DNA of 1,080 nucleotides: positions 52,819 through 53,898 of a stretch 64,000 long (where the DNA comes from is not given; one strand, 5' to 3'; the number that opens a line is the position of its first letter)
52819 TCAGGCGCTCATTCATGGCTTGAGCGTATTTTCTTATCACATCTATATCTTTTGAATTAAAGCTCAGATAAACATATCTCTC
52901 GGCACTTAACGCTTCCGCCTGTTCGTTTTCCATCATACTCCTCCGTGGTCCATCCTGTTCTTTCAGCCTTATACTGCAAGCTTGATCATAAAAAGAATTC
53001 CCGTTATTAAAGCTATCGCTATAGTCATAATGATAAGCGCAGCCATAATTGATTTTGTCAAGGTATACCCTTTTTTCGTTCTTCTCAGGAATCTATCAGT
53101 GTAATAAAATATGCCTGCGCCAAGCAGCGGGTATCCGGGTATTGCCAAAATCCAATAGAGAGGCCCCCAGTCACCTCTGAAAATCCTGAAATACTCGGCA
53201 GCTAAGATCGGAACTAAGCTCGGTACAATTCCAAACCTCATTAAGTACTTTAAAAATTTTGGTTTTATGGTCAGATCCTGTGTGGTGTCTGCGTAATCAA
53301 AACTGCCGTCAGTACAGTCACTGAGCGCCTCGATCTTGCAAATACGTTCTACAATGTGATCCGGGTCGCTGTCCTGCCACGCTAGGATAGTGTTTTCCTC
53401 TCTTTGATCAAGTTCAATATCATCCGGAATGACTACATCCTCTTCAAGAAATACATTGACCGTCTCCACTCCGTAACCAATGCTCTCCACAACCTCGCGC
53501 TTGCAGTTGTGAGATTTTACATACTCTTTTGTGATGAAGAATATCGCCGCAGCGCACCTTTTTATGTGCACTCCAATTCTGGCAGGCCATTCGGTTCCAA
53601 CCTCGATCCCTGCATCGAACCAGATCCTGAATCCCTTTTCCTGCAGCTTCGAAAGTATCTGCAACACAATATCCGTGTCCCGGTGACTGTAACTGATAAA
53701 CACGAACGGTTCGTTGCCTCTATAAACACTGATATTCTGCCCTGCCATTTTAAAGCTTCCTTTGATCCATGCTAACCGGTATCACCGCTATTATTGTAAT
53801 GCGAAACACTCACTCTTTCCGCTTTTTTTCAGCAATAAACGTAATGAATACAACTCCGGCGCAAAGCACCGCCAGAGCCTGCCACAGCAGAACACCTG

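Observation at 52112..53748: Tandem TIR-domain proteins each fused to C-terminal transmembrane helices, in a low-GC islet without a known partner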

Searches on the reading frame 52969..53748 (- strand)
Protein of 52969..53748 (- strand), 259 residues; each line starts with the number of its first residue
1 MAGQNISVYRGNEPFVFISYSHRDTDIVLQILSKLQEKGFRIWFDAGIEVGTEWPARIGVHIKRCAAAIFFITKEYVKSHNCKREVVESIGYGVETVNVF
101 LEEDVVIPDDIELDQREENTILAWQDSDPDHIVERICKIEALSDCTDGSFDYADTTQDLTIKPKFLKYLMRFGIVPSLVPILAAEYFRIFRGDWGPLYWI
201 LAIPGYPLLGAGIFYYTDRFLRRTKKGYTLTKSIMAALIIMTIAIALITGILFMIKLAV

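Call 3: search_protein_families(library=pfam, proteins=[window:52969-53748:-], max_evalue=1)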
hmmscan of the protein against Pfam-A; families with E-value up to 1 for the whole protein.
window:52969-53748:- (259 aa): 4 families
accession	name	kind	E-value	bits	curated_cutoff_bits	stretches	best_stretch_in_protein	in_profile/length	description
PF13676.11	TIR_2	-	5.7e-18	66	28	1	16-108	1-98/122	TIR domain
PF01582.25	TIR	-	6.5e-05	23.2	21.3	1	17-89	5-80/179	TIR domain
PF16927.11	HisKA_7TM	-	0.012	15.9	28.6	1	184-255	122-188/224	N-terminal 7TM region of histidine kinase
PF05231.19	MASE1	-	0.032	13.8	29.8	1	179-255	55-130/299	MASE1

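Call 4: search_protein_families(library=padloc, proteins=[window:52969-53748:-], max_evalue=1)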
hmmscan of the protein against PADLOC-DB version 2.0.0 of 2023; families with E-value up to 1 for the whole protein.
window:52969-53748:- (259 aa): 11 families
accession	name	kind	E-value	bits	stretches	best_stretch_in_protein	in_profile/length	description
PDLC02012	SAVED5--SAVED_TIR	-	1.6e-08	32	1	14-92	12-94/404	-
PDLC05062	PDC-S66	-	1.7e-06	25.7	1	16-85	151-222/282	-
PDLC03957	bSEFIR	-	1e-05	23.5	1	13-78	38-107/412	-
PDLC02421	Aga_TIR-PNTD1-PNTD2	-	1.4e-05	22.4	1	16-108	6-97/430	Class I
PDLC00419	ThsB1|ThsB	-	0.00017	19.4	1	10-86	24-105/165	TIR-like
PDLC00436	ThsB1|ThsB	-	0.00035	18.1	1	15-86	37-113/183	TIR-like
PDLC00420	ThsB1|ThsB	-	0.0018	15.5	1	16-83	4-75/319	TIR-like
PDLC02403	Aga_TIR-PNTD1-PNTD2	-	0.0035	14.5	1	16-108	5-96/443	Class I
PDLC00422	ThsB1|ThsB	-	0.0098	13.4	1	16-45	43-72/194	TIR-like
PDLC00423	ThsB1|ThsB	-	0.013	13.2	1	11-86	33-114/190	TIR-like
PDLC00430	ThsB1|ThsB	-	0.015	12.9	1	13-46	64-98/269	TIR-like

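Call 7: find_homologous_proteins(query=window:52969-53748:-, max_evalue=0.001)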
Query window:52969-53748:- (259 aa): 7 proteins with E <= 0.001 among 508 candidates.
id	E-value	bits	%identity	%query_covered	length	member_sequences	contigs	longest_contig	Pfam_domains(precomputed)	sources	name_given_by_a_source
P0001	7.2e-172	588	100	100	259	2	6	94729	PF13676.12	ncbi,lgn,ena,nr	ncbi:MAG: TIR domain-containing protein [Clostridia bacterium]|nr:TIR domain-containing protein [Clo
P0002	1.3e-27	115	41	54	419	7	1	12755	PF13432.13,PF13676.12,PF08238.19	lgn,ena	-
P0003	1.2e-25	109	45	42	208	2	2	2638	PF13676.12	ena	-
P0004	3.8e-25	107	40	58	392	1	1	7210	PF13676.12,PF08238.19,PF08937.17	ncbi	-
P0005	1.2e-23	102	46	38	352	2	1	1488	PF00515.35,PF13432.13,PF13676.12,PF08238.19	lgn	-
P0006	9.7e-19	86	31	58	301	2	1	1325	PF13676.12,PF08937.17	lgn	-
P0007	2.5e-6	45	33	34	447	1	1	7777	PF01582.26,PF03781.23,PF13676.12,PF08937.17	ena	-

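Call 9: find_encoding_contigs(protein=P0001, flank=10000, max_places=6)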
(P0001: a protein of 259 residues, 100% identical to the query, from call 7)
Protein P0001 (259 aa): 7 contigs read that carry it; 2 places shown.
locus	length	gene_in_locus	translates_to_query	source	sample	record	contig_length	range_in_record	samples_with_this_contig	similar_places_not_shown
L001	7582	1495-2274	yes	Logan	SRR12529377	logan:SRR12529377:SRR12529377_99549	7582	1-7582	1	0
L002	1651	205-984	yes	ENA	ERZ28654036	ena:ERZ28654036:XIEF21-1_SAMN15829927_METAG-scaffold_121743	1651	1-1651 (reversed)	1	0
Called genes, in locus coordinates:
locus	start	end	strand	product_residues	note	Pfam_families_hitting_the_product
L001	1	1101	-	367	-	?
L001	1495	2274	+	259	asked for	PF13676:TIR_2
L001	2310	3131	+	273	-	PF13676:TIR_2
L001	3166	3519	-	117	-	PF01934:HepT-like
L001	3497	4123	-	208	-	PF01381:HTH_3 (weak), PF22600:MTPAP-like_central (weak), PF01909:NTP_transf_2, PF18765:Polbeta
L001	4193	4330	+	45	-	-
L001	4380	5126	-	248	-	-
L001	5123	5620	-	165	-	PF04397:LytTR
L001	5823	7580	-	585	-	?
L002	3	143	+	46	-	?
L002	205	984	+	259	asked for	PF13676:TIR_2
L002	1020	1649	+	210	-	?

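Call 19: search_protein_families(library=ncbifam, proteins=[window:52969-53748:-], max_evalue=1)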
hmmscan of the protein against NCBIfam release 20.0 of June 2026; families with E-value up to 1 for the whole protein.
window:52969-53748:- (259 aa): 3 families
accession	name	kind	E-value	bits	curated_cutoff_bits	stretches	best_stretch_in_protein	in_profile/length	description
NF058526.1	Thoeris_type3_ThcB4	equivalog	0.00032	19.6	220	1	16-100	130-216/375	Thoeris type III anti-phage system protein ThcB4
NF040588.1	FxsC_Nterm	equivalog_domain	0.00097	19.1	130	1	38-85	47-91/182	TIR-like protein FxsC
NF041013.1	T4P_ComGE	equivalog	0.46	10.6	49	1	225-250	3-28/83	competence type IV pilus minor pilin ComGE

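Call 27: search_solved_structures(query=window:52969-53748:-, max_evalue=1, show_alignments=2)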
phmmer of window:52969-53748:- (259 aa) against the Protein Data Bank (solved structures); distinct sequences matched with E-value up to 1: 2.
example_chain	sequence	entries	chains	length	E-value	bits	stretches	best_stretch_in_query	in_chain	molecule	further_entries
9mud_K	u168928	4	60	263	0.016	18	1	14-88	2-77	Cat1 (CRISPR associated TIR 1) pentagonal filament | Cat1 (CRISPR associated TIR 1) pentagonal filament assembly | Cat1 (CRISPR-associated TIR 1)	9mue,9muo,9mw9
7uxr_A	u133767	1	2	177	0.023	17.5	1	16-84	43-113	TIR domain protein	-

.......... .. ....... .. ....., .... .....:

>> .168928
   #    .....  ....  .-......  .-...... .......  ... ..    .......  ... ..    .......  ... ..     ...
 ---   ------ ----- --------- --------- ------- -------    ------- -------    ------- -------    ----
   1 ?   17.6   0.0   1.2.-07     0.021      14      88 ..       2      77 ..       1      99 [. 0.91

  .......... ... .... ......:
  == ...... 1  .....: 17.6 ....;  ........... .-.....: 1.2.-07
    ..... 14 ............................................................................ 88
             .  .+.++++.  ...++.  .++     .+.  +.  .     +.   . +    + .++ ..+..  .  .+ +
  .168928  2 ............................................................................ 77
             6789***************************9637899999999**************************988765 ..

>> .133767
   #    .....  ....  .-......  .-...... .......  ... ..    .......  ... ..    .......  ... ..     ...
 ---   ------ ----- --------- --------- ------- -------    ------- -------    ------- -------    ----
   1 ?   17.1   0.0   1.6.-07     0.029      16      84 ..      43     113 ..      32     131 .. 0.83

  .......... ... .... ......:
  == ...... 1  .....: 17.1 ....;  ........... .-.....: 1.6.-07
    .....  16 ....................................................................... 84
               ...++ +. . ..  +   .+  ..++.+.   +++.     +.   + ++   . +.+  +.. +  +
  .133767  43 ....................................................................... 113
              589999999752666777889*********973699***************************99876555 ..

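Call 28: search_protein_representatives(alignment_id=A1)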
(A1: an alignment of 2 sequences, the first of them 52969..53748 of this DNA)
Query: 2 sequences, 275 profile positions. Proteins with E-value up to 0.001 (for the whole library): 16065; up to 1e-10: 4854; up to 1e-30: 59. The best 150 are listed.
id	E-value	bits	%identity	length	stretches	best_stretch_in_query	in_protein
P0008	3.4e-149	512.4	-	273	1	2-275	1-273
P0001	1.4e-136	471.1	-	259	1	1-272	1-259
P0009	7.6e-100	350.6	-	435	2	3-272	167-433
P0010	4.8e-58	213.5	-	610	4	7-126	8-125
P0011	1.5e-51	192.2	-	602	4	8-138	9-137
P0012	1.2e-48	182.7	-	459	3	4-149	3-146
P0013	4.0e-48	180.9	-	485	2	9-183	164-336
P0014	4.3e-48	180.8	-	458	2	9-151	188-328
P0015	5.3e-48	180.5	-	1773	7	13-104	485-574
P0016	6.1e-48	180.3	-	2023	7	14-104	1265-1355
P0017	8.4e-48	179.9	-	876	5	9-130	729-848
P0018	1.1e-47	179.5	-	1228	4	7-127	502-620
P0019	8.8e-47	176.5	-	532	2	12-146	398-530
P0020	5.6e-46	173.9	-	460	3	9-128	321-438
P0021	4.4e-45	171.0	-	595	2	2-151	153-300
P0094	2.1e-29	119.5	-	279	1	5-267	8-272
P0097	2.5e-29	119.3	-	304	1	9-260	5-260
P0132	2.9e-28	115.8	-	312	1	9-262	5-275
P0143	4.9e-28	115.1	-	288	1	8-264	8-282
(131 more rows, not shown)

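Call 32: find_related_loci(query=A2, collection=genome_contigs, flank=7000)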
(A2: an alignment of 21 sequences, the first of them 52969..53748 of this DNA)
Query A2 (259 aa) in genome_contigs; peptide patterns used: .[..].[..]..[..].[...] (x = any residue, [..] = any of these).
600 stretches matched a pattern (row limit reached: there are more); 564 encode a relative of the query (tblastn E <= 1e-3); the best 80 are kept; 79 distinct loci.
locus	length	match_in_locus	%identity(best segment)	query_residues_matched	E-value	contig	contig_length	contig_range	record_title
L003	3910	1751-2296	36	6-183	5e-36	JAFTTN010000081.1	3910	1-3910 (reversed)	MAG: Clostridia bacterium isolate RGIG4136 Roe_deer_Colon-1__c780174, whole genome shotgun sequence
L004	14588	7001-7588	34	4-195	4e-35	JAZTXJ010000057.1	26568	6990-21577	MAG: Eubacteriales bacterium isolate T1900045330_YK20190019.MAGScoT_cleanbin_000034 SGB_6515_k141_1032329, whole genome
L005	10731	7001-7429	38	3-145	5e-34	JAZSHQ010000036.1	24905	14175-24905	MAG: Eubacteriales bacterium isolate T1900044574_TS20190040.MAGScoT_cleanbin_000056 SGB_479_k141_1119574, whole genome s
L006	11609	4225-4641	37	6-145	2e-32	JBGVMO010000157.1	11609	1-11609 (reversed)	MAG: Eubacteriales bacterium isolate fecal_MAG_256 fecal_MAG_256_contig_0157, whole genome shotgun sequence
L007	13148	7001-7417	39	6-145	1e-32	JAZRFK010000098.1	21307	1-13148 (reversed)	MAG: Eubacteriales bacterium isolate T1900045495_YK20190189.MAGScoT_cleanbin_000007 SGB_7428_k141_1940304, whole genome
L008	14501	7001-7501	37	7-167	2e-32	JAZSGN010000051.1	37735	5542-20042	MAG: Faecousia sp. isolate T1900044578_TS20190044.MAGScoT_cleanbin_000040 SGB_532_k141_1520130, whole genome shotgun seq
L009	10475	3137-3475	44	1-113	2e-32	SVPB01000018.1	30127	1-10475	MAG: Oscillospiraceae bacterium isolate SIG580 NODE_6553_length_30127_cov_1.372833, whole genome shotgun sequence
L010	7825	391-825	37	2-147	9e-32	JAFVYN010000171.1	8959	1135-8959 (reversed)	MAG: Clostridia bacterium isolate RGIG5511 Sheep_Colon.Co__c3308479, whole genome shotgun sequence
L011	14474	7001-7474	32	8-167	1e-31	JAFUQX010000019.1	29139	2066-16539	MAG: Ruminococcus sp. isolate RGIG4744 Roe_deer_Rectum.Co__c618516, whole genome shotgun sequence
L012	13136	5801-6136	46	1-113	1e-31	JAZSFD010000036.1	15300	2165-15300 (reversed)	MAG: Eubacteriales bacterium isolate T1900044585_TS20190051.MAGScoT_cleanbin_000015 SGB_593_k141_1120736, whole genome s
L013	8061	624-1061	38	7-152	2e-31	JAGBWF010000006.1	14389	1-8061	MAG: Clostridia bacterium isolate RGIG9503 Yak_Cecum-5__c34639, whole genome shotgun sequence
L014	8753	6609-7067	36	3-156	6e-31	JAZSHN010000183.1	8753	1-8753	MAG: Eubacteriales bacterium isolate T1900044574_TS20190040.MAGScoT_cleanbin_000069 SGB_482_k141_1293803, whole genome s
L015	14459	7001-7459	36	3-156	6e-31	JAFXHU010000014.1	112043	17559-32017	MAG: Clostridia bacterium isolate RGIG6427 Sheep_Rectum.Co__c1886255, whole genome shotgun sequence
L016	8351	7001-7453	36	8-164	5e-31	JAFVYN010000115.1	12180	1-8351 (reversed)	MAG: Clostridia bacterium isolate RGIG5511 Sheep_Colon.Co__c2214030, whole genome shotgun sequence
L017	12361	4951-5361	39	8-145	5e-30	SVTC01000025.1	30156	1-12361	MAG: Oscillospiraceae bacterium isolate SIG685 NODE_31332_length_30156_cov_4.354557, whole genome shotgun sequence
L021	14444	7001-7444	35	7-155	3e-29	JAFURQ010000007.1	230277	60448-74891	MAG: Clostridia bacterium isolate RGIG4763 Roe_deer_Rectum.Co__c517761, whole genome shotgun sequence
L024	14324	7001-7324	43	6-113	4e-29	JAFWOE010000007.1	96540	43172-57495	MAG: Lachnospiraceae bacterium isolate RGIG5918 Sheep_Jejunum.Co__c58965, whole genome shotgun sequence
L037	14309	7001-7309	43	6-108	3e-28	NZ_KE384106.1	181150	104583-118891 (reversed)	Butyrivibrio sp. VCD2006 G586DRAFT_scaffold00008.8, whole genome shotgun sequence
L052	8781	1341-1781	35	1-146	2e-27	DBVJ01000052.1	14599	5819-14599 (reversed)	MAG TPA_asm: Lachnospiraceae bacterium UBA1267 UBA1267_contig_51436, whole genome shotgun sequence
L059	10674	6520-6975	34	1-153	3e-27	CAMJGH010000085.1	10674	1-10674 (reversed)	MAG: uncultured Lachnospiraceae bacterium isolate SRR12081295_bin.87_metaWRAP_v1.3_MAG genome assembly, contig: ERZ12289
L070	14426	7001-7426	34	3-145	2e-26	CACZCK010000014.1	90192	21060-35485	MAG: uncultured Coriobacteriaceae bacterium isolate RUG12495 genome assembly, contig: RUG12495_asm_14, whole genome shot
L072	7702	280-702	31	4-145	2e-26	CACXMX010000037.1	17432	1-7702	MAG: Ruminococcaceae bacterium isolate RUG11398 genome assembly, contig: RUG11398_asm_37, whole genome shotgun sequence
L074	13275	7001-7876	34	2-149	2e-26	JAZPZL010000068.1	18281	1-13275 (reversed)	MAG: Eubacteriales bacterium isolate T1900044645_TS20190111.MAGScoT_cleanbin_000030 SGB_1341_k141_1675834, whole genome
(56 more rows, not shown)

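Call 36: find_homologous_proteins(query=A3, max_evalue=0.00001)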
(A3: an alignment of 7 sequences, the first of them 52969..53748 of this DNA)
Query A3 (7 sequences) (259 aa, profile of the alignment): 46 proteins with E <= 0.00001 among 8000 candidates.
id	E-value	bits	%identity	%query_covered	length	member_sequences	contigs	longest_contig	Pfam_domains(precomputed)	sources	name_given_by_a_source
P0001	1.7e-99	351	100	100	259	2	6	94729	PF13676.12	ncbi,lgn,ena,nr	ncbi:MAG: TIR domain-containing protein [Clostridia bacterium]|nr:TIR domain-containing protein [Clo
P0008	3.7e-96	340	22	95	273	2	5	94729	PF13676.12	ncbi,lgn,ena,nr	ncbi:MAG: toll/interleukin-1 receptor domain-containing protein [Clostridia bacterium]|nr:toll/inter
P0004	7.7e-58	215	40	58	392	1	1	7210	PF13676.12,PF08238.19,PF08937.17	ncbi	-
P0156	9.7e-57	211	43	35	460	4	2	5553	PF13676.12,PF08937.17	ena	-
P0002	1.6e-53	200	41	54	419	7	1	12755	PF13432.13,PF13676.12,PF08238.19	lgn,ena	-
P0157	5.4e-53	199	37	58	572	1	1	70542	PF01582.26,PF13676.12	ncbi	-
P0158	2.0e-52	197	35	55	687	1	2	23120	PF01582.26,PF12799.14,PF13676.12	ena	-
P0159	6.0e-52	195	35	54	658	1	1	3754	PF13516.13,PF00560.40,PF12799.14,PF13676.12,PF13855.13,PF23952.2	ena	-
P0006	7.2e-51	192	31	58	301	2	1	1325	PF13676.12,PF08937.17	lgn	-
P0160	7.8e-51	192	38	54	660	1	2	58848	PF12799.14,PF13676.12,PF13855.13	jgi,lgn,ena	-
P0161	3.1e-50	190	36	55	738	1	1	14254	PF14580.13,PF12799.14,PF13676.12,PF13855.13,PF23952.2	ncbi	-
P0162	4.0e-50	189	42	37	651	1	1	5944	PF13516.13,PF00560.40,PF12799.14,PF13676.12,PF13855.13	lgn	-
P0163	1.3e-48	184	30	56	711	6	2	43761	PF23598.2,PF13516.13,PF00560.40,PF12799.14,PF13676.12,PF13855.13,PF23952.2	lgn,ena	-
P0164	1.5e-48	184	47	42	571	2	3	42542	PF13676.12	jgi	-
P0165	4.7e-48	182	47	38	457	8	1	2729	PF13676.12,PF08238.19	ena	-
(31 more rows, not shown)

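Call 39: search_protein_families(library=pfam, alignment_id=A4, max_evalue=0.001)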
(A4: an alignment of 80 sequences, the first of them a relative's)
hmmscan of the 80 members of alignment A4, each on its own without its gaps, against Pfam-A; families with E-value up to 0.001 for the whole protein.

A. member 1, L003:1694-3454:+ (587 aa): 2 families
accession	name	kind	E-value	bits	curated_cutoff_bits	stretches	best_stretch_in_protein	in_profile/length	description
PF13676.11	TIR_2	-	7.6e-19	68.8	28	1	30-133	1-109/122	TIR domain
PF01582.25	TIR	-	6e-06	26.6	21.3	1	35-106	11-83/179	TIR domain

B. families by the number of members that match (of 80 scanned): 48 families (the first 25 are shown)
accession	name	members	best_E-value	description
PF13676.11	TIR_2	80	3.3e-39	TIR domain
PF01582.25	TIR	29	5.9e-09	TIR domain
PF08937.16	ThsB_TIR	29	2e-08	Thoeris protein ThsB, TIR-like domain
PF13855.12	LRR_8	17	7.1e-27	Leucine rich repeat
PF13306.12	LRR_5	13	2.7e-183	BspA type Leucine rich repeat region (6 copies)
PF12799.13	LRR_4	10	2.7e-32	Leucine Rich repeats (2 copies)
PF23952.1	LRR_EndoS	9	4.9e-14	Endo-beta-N-acetylglucosaminidase EndoS LRR domain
PF08238.18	Sel1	7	6.9e-148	Sel1 repeat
PF23598.1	LRR_14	4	1.5e-06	Leucine-rich repeat region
PF01580.24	FtsK_SpoIIIE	3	7.8e-94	FtsK/SpoIIIE family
PF02493.26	MORN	3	7.1e-65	MORN repeat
PF17854.6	FtsK_alpha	3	2.6e-22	FtsK alpha domain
PF13432.12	TPR_16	3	2.2e-16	Tetratricopeptide repeat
PF00560.39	LRR_1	3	1.1e-06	Leucine Rich Repeat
PF13424.12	TPR_12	2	5.5e-30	Tetratricopeptide repeat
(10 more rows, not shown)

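Call 42: search_protein_families(library=pfam, alignment_id=A5, max_evalue=0.0001)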
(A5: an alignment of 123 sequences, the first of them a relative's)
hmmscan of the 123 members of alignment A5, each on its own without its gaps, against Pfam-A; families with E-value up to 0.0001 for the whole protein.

A. member 1, L003:398-1600:- (401 aa): 3 families
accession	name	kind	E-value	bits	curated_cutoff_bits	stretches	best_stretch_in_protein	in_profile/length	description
PF07687.19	M20_dimer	-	3.6e-13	49.8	21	1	204-304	1-103/107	Peptidase dimerisation domain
PF01546.33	Peptidase_M20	-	8.7e-13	49.1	24.6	1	137-400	34-205/206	Peptidase family M20/M25/M40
PF05343.19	Peptidase_M42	-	2.2e-06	27.4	23.2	0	138-201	134-195/292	M42 glutamyl aminopeptidase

B. families by the number of members that match (of 123 scanned): 132 families (the first 25 are shown)
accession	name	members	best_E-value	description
PF07687.19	M20_dimer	3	3.5e-14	Peptidase dimerisation domain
PF01546.33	Peptidase_M20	3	1.3e-13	Peptidase family M20/M25/M40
PF08340.16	YicC-like_C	2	3.4e-44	Endoribonuclease YicC-like, C-terminal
PF03755.18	YicC-like_N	2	2.7e-41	Endoribonuclease YicC-like, N-terminal region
PF01965.30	DJ-1_PfpI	2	1.7e-39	DJ-1/PfpI family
PF04025.18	RemA-like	2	1.1e-35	Extracellular matrix regulatory protein A-like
PF13419.12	HAD_2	2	3e-33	Haloacid dehalogenase-like hydrolase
PF00702.32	Hydrolase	2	1.7e-24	haloacid dehalogenase-like hydrolase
PF04616.20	Glyco_hydro_43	2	3.4e-24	Glycosyl hydrolases family 43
PF12833.13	HTH_18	2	2.6e-23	Helix-turn-helix domain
PF00892.27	EamA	2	1.6e-21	EamA-like transporter family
PF00165.29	HTH_AraC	2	9.6e-18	Bacterial regulatory helix-turn-helix proteins, AraC family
PF02687.27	FtsX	2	7.3e-17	FtsX-like permease C-terminal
PF00149.33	Metallophos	2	1.6e-14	Calcineurin-like phosphoesterase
PF01418.23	HTH_6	2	3.3e-13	Helix-turn-helix domain, rpiR family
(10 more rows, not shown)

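Call 43: search_protein_families(library=padloc, alignment_id=A5, max_evalue=1e-8)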
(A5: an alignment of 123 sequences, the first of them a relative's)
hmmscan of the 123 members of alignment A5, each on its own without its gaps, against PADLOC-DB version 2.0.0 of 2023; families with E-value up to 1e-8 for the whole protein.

A. member 1, L003:398-1600:- (401 aa): 0 families

B. families by the number of members that match (of 123 scanned): 10 families
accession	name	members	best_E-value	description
PDLC04606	PDC-M37B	1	3.2e-40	-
PDLC04605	PDC-M37B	1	1.1e-36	-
PDLC03838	DolB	1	1.2e-27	-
PDLC04135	mad3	1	2.6e-27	mads_3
PDLC01247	DEDDh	1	2.7e-23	"CAS-I,CAS-II,CAS-III,CAS-IV,CAS-V,CAS-VI; associated"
PDLC02903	pVip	1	4.4e-17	Viperins not associated with kinases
PDLC02904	pVip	1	4.8e-12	Viperins associated with kinases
PDLC05027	PDC-S48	1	2.5e-11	-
PDLC04140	mad8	1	2.1e-09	mads_8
PDLC00915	TRIP13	1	9.6e-09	TRIP13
